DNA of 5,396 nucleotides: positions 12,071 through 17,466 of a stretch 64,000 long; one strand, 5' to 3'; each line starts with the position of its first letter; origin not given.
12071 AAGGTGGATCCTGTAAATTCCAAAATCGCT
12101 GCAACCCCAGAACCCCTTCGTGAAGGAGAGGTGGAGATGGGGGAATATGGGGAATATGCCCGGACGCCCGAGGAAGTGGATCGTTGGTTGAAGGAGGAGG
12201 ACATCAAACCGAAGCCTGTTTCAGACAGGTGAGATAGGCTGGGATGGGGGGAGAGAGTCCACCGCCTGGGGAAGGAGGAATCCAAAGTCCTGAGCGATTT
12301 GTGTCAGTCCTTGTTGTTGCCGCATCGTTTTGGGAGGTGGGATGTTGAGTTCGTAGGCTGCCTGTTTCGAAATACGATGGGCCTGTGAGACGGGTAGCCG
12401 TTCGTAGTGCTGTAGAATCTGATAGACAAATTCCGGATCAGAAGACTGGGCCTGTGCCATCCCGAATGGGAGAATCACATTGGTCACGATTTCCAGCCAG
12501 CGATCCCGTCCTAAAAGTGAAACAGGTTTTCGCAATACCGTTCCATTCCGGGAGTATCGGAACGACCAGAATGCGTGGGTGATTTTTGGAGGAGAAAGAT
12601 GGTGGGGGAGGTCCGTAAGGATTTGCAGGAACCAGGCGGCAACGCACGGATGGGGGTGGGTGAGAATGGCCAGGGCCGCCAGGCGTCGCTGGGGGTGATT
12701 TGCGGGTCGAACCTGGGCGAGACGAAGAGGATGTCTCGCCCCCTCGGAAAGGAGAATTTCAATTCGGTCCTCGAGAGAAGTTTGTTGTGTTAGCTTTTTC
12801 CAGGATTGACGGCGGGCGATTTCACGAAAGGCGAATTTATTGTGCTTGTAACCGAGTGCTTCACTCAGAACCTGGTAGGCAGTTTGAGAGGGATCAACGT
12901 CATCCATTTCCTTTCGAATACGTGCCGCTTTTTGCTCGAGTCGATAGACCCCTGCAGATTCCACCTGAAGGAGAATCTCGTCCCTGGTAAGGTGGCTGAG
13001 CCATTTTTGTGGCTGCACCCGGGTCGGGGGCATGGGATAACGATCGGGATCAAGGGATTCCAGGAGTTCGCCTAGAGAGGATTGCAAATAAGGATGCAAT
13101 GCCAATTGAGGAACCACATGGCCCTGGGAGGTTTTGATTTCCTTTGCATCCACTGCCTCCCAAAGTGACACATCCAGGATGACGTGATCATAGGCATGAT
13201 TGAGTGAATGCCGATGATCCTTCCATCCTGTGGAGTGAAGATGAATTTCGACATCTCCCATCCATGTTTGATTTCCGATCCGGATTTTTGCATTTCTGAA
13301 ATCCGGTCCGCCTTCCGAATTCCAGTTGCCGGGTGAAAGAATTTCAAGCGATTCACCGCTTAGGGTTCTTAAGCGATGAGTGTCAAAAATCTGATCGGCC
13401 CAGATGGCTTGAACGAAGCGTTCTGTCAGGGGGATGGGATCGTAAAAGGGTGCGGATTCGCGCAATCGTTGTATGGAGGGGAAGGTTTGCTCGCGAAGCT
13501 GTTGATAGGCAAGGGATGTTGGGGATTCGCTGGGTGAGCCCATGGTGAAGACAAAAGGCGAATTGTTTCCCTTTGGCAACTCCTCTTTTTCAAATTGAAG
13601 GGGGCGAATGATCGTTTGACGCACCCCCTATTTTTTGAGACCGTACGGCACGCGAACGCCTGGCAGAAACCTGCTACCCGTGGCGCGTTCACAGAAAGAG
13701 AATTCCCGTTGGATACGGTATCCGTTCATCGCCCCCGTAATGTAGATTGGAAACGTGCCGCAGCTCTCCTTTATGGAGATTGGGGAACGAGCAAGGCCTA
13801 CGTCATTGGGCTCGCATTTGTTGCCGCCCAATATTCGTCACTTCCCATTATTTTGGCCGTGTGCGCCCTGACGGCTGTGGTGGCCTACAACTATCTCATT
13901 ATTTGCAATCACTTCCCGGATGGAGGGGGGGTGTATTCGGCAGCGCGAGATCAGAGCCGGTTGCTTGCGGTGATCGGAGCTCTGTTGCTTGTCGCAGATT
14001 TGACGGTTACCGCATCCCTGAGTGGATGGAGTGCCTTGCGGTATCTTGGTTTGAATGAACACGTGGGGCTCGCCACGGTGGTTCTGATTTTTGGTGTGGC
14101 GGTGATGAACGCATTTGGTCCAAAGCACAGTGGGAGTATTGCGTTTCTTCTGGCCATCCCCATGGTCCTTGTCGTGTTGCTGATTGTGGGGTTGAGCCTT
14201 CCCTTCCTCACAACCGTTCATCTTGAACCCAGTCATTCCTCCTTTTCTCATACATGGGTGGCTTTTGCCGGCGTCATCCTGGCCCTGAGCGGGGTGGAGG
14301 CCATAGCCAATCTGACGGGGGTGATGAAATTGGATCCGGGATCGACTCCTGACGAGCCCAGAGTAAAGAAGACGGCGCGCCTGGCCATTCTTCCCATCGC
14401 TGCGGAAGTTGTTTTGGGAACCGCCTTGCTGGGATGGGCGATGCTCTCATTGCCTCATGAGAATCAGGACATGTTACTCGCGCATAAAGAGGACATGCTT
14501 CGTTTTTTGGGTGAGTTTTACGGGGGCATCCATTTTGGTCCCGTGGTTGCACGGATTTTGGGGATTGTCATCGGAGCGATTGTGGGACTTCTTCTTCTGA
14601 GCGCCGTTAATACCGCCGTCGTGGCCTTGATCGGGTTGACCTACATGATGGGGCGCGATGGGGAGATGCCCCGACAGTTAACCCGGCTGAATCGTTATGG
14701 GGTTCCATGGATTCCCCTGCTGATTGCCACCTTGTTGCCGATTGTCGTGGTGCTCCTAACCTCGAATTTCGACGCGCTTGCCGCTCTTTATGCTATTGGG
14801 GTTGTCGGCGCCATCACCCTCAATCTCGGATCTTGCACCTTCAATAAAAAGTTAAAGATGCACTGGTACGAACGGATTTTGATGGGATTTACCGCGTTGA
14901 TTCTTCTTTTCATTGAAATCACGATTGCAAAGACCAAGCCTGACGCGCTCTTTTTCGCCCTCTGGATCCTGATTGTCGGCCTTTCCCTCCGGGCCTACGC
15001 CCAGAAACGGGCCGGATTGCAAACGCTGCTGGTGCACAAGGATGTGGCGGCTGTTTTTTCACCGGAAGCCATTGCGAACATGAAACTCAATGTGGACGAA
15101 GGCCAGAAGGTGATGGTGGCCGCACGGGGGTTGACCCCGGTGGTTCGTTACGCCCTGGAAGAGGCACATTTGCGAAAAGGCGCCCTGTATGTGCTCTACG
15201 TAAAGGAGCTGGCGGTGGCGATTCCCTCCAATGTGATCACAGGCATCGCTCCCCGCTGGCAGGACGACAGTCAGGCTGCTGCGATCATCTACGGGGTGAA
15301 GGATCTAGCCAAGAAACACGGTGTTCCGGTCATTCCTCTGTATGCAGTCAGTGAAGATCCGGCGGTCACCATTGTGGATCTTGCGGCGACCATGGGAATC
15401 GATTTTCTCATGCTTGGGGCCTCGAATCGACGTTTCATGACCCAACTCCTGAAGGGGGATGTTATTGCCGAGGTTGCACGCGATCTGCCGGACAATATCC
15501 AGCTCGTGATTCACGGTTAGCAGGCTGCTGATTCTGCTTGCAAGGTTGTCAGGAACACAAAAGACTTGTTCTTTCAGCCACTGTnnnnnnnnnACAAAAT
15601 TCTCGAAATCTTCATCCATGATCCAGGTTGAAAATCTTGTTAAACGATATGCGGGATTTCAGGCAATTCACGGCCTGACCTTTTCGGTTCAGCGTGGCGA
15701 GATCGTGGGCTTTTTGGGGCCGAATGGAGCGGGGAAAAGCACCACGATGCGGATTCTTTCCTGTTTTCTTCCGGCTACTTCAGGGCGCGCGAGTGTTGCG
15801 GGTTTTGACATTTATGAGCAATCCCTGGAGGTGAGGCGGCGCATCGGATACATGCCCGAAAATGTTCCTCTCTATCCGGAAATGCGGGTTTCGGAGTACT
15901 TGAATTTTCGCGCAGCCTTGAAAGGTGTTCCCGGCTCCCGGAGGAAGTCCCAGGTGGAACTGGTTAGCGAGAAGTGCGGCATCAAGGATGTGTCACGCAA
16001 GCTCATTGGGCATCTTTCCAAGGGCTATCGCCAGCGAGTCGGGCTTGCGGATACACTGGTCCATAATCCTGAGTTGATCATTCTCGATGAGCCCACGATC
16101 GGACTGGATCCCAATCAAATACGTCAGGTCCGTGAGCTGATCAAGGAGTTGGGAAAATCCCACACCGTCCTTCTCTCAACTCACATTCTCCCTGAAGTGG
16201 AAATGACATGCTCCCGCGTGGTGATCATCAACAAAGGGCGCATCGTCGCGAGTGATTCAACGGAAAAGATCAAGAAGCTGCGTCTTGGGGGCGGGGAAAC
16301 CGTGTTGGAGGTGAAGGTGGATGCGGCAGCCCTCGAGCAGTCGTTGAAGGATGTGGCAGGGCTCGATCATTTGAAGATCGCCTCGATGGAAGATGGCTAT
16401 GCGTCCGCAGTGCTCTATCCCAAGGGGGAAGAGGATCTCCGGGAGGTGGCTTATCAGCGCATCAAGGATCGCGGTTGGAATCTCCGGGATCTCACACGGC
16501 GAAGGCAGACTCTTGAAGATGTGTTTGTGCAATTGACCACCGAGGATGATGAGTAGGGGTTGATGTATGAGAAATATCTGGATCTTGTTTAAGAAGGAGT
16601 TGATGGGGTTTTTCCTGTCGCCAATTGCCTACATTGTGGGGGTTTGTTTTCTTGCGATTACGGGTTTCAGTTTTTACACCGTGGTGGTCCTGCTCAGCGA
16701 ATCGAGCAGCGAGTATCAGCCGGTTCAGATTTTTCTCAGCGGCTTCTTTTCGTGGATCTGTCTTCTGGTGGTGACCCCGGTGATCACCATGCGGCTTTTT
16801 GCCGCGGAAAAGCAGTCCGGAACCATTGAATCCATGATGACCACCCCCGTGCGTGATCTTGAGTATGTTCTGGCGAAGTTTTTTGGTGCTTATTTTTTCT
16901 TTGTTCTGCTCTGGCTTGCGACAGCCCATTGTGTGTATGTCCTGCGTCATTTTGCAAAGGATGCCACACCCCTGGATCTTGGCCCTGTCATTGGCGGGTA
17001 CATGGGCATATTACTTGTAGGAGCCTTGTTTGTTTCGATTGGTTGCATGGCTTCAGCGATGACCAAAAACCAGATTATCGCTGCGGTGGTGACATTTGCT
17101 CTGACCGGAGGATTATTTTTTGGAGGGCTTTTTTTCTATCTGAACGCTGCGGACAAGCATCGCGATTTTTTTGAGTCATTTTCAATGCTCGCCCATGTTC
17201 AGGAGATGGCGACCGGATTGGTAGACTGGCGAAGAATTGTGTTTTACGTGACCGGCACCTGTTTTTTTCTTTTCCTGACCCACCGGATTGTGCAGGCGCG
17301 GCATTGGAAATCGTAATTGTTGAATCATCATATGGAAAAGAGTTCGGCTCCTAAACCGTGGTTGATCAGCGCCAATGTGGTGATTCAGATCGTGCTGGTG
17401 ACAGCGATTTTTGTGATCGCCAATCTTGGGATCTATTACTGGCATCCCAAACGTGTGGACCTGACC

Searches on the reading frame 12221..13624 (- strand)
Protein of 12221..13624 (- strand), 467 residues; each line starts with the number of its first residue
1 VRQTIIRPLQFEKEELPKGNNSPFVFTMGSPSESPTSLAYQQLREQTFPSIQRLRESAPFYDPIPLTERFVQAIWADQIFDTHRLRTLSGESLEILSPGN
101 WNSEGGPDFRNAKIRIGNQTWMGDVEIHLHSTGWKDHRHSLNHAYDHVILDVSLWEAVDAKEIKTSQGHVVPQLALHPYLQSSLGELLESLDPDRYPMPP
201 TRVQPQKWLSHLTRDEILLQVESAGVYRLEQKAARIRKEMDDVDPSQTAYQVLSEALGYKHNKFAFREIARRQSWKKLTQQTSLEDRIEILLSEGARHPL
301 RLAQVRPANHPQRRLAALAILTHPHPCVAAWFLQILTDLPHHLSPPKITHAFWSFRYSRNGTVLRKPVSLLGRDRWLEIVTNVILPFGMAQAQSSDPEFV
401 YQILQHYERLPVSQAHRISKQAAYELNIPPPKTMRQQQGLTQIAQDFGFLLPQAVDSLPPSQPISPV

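Call 47: search_protein_families(library=pfam, proteins=[window:12221-13624:-], max_evalue=0.000001)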
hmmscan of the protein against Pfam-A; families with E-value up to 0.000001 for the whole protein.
window:12221-13624:- (467 aa): 1 family
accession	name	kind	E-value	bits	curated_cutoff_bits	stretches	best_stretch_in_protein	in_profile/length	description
PF11013.13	DUF2851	-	2.3e-59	201.7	25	2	68-291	1-218/375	Protein of unknown function (DUF2851)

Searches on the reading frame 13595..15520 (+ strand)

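Call 47: search_protein_families(library=pfam, proteins=[window:13595-15520:+], max_evalue=0.000001)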
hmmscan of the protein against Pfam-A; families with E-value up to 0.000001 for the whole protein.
window:13595-15520:+ (641 aa): 2 families
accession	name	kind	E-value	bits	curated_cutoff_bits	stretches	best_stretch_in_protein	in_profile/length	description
PF13520.12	AA_permease_2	-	5.6e-21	75.4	27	1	52-444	3-403/427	Amino acid permease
PF00582.32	Usp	-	8.5e-10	39.8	24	1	515-630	17-132/141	Universal stress protein family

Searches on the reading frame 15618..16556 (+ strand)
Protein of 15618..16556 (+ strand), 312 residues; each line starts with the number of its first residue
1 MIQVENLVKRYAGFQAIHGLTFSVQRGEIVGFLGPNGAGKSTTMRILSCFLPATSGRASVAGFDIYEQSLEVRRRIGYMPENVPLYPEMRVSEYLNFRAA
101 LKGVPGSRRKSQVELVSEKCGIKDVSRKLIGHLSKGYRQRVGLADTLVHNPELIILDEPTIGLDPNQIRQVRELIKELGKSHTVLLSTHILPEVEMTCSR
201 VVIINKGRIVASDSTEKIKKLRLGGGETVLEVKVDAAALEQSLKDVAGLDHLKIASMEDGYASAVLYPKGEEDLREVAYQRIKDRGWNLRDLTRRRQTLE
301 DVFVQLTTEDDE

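Call 47: search_protein_families(library=pfam, proteins=[window:15618-16556:+], max_evalue=0.000001)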
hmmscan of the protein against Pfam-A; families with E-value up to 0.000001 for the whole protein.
window:15618-16556:+ (312 aa): 2 families
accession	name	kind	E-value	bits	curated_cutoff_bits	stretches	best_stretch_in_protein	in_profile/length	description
PF00005.33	ABC_tran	-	7.8e-30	104.7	25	1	18-160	2-136/137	ABC transporter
PF13304.12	AAA_21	-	3.4e-12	47.5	27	1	132-192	237-300/304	AAA domain, putative AbiEii toxin, Type IV TA system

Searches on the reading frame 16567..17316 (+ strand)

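Call 48: search_protein_families(library=pfam, proteins=[window:16567-17316:+], max_evalue=0.000001)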
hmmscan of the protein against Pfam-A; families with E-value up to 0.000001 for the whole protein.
window:16567-17316:+ (249 aa): 5 families
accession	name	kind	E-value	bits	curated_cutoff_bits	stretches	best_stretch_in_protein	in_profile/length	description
PF12698.13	ABC2_membrane_3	-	9.6e-13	48.4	31.6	1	53-197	160-297/347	ABC-2 family transporter protein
PF01061.29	ABC2_membrane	-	1.9e-11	44.4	26.9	1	3-216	2-207/211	ABC-2 type transporter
PF12730.13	ABC2_membrane_4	-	2.9e-10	40.8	27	1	23-179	14-175/179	ABC-2 family transporter protein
PF13346.12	ABC2_membrane_5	-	7.3e-08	32.6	25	1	59-193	37-167/205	ABC-2 family transporter protein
PF12679.13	ABC2_membrane_2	-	5.9e-07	29.4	27.2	0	69-182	81-194/283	ABC-2 family transporter protein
